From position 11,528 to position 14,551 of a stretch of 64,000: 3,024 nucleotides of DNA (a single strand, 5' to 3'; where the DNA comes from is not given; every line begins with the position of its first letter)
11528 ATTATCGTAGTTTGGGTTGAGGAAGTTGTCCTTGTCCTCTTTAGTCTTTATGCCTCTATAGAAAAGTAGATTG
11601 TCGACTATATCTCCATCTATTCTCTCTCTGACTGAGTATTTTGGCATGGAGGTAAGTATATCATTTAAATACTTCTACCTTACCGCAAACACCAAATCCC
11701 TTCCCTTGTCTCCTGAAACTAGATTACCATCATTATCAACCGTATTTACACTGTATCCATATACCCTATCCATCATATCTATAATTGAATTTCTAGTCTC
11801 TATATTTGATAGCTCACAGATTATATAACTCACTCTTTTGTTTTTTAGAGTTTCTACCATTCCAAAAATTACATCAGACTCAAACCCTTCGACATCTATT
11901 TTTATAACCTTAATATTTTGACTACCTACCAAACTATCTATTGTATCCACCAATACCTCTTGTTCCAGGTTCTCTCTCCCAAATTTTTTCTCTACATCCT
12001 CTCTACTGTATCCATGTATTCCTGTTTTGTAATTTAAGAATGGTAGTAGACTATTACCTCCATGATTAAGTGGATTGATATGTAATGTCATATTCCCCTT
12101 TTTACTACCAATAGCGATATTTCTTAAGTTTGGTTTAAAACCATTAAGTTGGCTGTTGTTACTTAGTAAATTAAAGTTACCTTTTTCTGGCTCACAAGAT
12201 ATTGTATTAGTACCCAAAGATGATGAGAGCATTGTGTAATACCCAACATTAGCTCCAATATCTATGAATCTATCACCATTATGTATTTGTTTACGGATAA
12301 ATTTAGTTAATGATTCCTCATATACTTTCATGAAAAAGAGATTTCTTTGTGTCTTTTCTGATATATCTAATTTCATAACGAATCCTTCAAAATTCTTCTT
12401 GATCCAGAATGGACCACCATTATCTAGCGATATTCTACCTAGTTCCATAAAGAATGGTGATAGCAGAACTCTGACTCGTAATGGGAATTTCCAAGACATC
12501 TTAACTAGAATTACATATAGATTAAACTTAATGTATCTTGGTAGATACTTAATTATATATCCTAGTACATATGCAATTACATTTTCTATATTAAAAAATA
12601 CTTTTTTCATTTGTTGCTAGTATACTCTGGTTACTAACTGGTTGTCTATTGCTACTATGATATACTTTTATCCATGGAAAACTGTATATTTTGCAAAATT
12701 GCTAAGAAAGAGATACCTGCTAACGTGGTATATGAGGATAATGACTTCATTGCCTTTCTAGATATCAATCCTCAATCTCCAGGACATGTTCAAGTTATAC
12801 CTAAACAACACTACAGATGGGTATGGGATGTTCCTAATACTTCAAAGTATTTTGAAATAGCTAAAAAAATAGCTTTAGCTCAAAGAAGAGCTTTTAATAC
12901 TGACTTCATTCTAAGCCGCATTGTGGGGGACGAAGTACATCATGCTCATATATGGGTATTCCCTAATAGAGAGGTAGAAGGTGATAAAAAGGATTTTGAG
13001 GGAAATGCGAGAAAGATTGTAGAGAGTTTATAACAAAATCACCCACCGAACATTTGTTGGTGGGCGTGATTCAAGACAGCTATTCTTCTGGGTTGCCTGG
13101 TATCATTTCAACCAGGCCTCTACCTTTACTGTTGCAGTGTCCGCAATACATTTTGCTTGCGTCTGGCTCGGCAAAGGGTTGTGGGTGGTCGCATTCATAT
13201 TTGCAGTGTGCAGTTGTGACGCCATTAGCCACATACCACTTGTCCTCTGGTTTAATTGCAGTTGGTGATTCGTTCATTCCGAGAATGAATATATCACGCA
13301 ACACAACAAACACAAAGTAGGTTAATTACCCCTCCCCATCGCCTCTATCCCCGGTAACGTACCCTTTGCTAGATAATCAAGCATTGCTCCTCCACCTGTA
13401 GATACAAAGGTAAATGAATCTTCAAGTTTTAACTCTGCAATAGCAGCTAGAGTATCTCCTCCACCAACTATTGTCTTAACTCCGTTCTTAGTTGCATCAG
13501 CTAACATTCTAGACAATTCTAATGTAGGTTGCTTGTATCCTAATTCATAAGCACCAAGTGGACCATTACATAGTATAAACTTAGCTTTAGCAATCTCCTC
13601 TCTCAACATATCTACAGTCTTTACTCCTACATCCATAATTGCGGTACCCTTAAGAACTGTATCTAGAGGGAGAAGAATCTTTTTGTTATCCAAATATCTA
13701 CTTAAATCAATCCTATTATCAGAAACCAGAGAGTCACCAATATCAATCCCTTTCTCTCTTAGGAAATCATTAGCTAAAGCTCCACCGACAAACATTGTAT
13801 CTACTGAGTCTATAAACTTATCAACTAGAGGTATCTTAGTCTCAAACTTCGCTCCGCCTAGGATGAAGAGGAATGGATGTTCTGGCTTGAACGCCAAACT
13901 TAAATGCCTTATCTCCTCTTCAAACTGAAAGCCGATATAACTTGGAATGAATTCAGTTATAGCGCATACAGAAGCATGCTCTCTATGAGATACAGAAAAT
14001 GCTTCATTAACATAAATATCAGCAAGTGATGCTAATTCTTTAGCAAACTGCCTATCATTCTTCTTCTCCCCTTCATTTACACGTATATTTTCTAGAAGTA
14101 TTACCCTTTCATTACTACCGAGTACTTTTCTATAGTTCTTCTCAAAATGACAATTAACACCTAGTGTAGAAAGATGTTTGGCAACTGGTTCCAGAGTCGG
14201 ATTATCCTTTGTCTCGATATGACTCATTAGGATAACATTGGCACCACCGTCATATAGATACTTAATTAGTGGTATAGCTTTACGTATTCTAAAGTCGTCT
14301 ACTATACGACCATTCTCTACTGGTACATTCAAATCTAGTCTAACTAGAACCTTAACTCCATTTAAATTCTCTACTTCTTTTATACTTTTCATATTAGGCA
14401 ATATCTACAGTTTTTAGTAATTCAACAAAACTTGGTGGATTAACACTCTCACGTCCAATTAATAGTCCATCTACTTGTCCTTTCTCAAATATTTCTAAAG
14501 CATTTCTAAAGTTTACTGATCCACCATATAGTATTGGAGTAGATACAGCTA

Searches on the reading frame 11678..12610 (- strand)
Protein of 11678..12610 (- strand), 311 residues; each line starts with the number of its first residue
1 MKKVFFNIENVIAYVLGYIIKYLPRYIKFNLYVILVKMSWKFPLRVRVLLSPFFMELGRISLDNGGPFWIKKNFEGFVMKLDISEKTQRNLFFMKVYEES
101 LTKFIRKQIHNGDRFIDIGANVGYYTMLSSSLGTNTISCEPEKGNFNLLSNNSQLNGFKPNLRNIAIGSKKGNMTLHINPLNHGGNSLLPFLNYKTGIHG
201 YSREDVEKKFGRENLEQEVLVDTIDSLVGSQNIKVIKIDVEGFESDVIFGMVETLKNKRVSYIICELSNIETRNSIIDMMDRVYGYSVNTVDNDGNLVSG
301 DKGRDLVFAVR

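Call 118: search_protein_families(library=pfam, proteins=[window:11678-12610:-], max_evalue=0.00001)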
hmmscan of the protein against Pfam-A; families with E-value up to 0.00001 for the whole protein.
window:11678-12610:- (311 aa): 1 family
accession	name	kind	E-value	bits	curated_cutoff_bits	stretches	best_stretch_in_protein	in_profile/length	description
PF05050.19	Methyltransf_21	-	3.5e-15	57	22.7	1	117-286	1-171/173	Methyltransferase FkbM domain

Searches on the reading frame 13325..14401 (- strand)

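Call 118: search_protein_families(library=pfam, proteins=[window:13325-14401:-], max_evalue=0.00001)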
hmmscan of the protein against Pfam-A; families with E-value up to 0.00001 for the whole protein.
window:13325-14401:- (359 aa): 1 family
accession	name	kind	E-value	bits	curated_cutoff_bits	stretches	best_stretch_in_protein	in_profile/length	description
PF00162.24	PGK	-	5.8e-98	328.8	27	1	12-345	5-377/379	Phosphoglycerate kinase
